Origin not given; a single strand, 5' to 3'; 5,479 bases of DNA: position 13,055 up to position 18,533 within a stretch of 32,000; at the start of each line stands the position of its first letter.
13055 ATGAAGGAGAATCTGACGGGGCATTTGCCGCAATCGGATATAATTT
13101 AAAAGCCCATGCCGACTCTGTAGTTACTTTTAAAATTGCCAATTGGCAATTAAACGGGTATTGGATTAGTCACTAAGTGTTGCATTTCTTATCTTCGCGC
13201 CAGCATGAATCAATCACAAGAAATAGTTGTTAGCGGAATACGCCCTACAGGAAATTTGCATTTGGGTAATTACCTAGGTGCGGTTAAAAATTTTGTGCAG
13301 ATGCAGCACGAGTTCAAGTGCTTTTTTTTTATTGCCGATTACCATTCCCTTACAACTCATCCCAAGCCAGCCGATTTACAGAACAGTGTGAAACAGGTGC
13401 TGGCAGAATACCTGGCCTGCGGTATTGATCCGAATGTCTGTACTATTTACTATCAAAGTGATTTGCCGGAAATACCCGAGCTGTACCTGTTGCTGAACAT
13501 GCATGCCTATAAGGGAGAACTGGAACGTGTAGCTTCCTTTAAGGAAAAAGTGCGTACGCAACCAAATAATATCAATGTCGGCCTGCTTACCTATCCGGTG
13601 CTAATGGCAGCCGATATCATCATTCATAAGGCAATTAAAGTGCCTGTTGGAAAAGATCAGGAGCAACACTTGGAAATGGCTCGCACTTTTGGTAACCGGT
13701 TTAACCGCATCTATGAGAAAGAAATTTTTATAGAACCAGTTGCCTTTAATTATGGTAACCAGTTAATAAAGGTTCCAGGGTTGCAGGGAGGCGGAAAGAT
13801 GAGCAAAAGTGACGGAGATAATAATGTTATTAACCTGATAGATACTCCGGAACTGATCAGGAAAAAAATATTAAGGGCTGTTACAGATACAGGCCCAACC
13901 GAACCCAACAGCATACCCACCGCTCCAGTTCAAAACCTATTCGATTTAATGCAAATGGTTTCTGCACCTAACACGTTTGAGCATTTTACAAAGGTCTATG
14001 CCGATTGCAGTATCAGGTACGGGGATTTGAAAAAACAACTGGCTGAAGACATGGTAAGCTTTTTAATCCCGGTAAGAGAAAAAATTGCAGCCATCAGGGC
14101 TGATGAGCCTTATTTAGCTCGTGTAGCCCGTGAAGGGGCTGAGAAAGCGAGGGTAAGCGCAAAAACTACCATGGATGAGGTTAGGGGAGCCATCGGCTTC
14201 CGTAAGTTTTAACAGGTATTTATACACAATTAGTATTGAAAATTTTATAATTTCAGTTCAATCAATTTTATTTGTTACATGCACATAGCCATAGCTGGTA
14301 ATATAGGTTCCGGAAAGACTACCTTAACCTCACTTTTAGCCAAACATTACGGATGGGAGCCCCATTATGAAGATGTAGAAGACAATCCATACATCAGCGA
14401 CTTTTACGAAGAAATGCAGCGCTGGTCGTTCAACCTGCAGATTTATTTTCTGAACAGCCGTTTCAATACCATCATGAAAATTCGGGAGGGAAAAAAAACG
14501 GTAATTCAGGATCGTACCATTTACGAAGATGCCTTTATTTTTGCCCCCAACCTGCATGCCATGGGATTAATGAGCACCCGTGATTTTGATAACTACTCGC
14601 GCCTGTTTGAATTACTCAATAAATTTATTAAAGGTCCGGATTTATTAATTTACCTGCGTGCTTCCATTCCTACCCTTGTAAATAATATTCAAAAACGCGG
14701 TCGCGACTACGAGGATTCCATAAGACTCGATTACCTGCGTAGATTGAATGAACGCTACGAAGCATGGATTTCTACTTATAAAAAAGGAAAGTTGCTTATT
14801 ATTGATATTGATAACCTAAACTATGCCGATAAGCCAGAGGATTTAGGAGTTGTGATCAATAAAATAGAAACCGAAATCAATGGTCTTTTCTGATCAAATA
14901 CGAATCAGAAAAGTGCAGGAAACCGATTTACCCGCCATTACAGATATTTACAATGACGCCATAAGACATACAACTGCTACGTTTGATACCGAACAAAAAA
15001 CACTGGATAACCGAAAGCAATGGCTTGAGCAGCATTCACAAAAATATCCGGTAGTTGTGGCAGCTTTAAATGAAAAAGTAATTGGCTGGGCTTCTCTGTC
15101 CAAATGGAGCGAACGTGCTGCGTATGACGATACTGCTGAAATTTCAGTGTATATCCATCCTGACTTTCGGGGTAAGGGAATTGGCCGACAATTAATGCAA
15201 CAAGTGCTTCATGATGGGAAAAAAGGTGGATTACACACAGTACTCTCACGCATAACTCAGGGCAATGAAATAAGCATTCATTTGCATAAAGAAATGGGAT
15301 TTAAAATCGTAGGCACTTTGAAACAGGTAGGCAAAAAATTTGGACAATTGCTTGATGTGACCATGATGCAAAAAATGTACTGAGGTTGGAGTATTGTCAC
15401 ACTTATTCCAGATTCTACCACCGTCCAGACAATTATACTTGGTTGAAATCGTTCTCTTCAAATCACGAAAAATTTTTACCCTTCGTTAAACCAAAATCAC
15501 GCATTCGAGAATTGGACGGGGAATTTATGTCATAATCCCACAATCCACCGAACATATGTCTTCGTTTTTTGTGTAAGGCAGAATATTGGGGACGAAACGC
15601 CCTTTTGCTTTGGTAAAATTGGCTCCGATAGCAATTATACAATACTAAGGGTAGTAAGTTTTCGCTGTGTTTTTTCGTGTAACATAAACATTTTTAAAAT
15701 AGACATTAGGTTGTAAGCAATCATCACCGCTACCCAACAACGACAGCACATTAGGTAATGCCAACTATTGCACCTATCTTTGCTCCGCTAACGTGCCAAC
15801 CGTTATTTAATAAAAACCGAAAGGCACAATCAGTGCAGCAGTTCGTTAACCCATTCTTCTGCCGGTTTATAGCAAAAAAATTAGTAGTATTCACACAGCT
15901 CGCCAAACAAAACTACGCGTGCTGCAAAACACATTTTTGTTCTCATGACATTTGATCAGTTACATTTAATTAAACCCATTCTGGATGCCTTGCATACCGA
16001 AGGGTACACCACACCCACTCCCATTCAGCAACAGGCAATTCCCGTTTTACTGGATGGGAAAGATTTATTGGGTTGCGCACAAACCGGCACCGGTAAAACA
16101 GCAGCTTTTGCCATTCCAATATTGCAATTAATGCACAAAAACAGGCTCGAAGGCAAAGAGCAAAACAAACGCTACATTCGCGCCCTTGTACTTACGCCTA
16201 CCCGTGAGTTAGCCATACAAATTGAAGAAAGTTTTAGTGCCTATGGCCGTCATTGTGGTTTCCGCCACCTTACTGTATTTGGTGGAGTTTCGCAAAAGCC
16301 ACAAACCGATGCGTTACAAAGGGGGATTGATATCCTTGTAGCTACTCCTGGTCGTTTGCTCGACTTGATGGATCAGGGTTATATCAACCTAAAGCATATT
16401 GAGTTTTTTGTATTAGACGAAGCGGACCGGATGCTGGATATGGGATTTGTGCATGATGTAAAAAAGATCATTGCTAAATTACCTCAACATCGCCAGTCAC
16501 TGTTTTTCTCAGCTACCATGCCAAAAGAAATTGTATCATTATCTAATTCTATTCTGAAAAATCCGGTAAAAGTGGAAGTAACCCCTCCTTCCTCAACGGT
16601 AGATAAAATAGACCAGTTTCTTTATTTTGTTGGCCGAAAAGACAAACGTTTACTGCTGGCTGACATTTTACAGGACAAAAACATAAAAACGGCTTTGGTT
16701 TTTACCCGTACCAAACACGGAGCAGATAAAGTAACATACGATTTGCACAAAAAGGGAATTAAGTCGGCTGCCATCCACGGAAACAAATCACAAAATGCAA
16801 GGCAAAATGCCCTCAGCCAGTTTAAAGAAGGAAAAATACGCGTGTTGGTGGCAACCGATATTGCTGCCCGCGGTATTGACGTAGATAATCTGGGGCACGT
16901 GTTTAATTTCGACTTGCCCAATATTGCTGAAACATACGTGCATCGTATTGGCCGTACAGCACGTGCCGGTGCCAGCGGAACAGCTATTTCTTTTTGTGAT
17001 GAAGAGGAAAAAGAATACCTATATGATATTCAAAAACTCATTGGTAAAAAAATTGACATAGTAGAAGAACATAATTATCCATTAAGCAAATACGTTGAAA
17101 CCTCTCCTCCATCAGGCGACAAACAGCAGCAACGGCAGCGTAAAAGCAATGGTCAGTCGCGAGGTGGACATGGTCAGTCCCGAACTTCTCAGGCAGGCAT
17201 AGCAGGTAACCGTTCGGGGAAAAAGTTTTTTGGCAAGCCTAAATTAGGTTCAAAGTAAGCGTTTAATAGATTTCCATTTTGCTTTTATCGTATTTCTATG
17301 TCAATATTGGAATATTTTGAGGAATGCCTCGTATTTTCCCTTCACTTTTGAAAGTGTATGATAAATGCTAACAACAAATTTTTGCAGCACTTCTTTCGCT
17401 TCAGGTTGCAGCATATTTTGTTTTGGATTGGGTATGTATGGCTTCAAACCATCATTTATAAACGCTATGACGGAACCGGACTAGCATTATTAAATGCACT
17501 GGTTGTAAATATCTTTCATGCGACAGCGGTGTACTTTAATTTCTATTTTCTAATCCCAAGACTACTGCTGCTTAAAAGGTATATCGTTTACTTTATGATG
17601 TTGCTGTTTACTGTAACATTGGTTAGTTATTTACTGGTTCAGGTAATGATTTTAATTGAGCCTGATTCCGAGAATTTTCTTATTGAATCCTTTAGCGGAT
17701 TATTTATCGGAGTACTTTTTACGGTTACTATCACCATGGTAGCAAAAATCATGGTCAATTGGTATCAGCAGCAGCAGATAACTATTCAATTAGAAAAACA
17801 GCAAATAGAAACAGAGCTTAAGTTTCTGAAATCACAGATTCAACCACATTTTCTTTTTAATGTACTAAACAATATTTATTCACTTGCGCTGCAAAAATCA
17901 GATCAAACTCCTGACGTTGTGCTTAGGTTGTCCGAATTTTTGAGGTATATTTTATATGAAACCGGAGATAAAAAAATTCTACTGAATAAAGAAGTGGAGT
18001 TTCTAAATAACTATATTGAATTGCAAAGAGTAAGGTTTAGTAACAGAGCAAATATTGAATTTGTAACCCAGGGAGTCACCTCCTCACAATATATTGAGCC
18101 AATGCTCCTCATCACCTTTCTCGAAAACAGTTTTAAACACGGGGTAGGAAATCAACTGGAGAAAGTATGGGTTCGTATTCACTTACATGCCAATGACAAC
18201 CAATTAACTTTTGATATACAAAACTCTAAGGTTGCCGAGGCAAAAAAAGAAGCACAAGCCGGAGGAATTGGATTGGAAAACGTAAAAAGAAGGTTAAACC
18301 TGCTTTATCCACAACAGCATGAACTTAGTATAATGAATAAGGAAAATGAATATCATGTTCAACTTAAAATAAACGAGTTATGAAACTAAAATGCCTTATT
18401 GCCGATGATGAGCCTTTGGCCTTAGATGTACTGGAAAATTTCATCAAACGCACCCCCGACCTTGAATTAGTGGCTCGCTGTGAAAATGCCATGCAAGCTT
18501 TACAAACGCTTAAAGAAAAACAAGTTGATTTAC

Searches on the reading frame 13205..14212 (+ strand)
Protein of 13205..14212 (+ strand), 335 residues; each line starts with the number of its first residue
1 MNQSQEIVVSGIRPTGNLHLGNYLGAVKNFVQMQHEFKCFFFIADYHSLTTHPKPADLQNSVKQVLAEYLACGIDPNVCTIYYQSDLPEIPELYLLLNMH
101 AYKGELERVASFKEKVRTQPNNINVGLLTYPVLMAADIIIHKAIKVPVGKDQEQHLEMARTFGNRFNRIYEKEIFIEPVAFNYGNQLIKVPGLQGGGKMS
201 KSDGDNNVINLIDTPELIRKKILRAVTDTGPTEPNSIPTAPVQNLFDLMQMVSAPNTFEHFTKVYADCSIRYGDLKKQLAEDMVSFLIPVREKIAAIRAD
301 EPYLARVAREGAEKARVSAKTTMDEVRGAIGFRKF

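Call 112: search_protein_families(library=pfam, proteins=[window:13205-14212:+], max_evalue=0.00001)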
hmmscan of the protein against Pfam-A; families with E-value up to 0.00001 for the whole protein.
window:13205-14212:+ (335 aa): 1 family
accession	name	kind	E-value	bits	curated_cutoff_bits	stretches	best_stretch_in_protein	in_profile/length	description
PF00579.31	tRNA-synt_1b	-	2.1e-63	214.8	21.1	1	4-287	4-291/292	tRNA synthetases class I (W and Y)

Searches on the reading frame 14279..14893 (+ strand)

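Call 112: search_protein_families(library=pfam, proteins=[window:14279-14893:+], max_evalue=0.00001)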
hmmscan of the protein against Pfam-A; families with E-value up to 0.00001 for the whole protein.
window:14279-14893:+ (204 aa): 2 families
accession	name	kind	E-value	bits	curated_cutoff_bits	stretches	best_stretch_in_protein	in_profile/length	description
PF01712.25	dNK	-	2.4e-56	191.1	27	1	3-199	1-201/203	Deoxynucleoside kinase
PF13238.12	AAA_18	-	7.4e-06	26.9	29.4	0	3-141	1-112/128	AAA domain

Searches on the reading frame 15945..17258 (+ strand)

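Call 112: search_protein_families(library=pfam, proteins=[window:15945-17258:+], max_evalue=0.00001)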
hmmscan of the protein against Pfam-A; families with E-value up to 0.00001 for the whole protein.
window:15945-17258:+ (437 aa): 3 families
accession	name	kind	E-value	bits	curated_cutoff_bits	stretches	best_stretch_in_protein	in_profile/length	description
PF00270.35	DEAD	-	1.2e-52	178.5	26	1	25-196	1-164/167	DEAD/DEAH box helicase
PF00271.37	Helicase_C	-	1.4e-31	109.5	23.5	1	234-342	2-110/110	Helicase conserved C-terminal domain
PF04851.21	ResIII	-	1.7e-09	38.2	22.5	1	26-193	6-163/164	Type III restriction enzyme, res subunit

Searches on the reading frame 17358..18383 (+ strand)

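Call 112: search_protein_families(library=pfam, proteins=[window:17358-18383:+], max_evalue=0.00001)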
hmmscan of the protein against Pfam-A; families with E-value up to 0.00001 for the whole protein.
window:17358-18383:+ (341 aa): 1 family
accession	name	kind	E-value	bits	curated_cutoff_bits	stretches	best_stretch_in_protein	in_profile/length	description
PF06580.19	His_kinase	-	4.2e-27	94.7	25.2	1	152-230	1-80/81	Histidine kinase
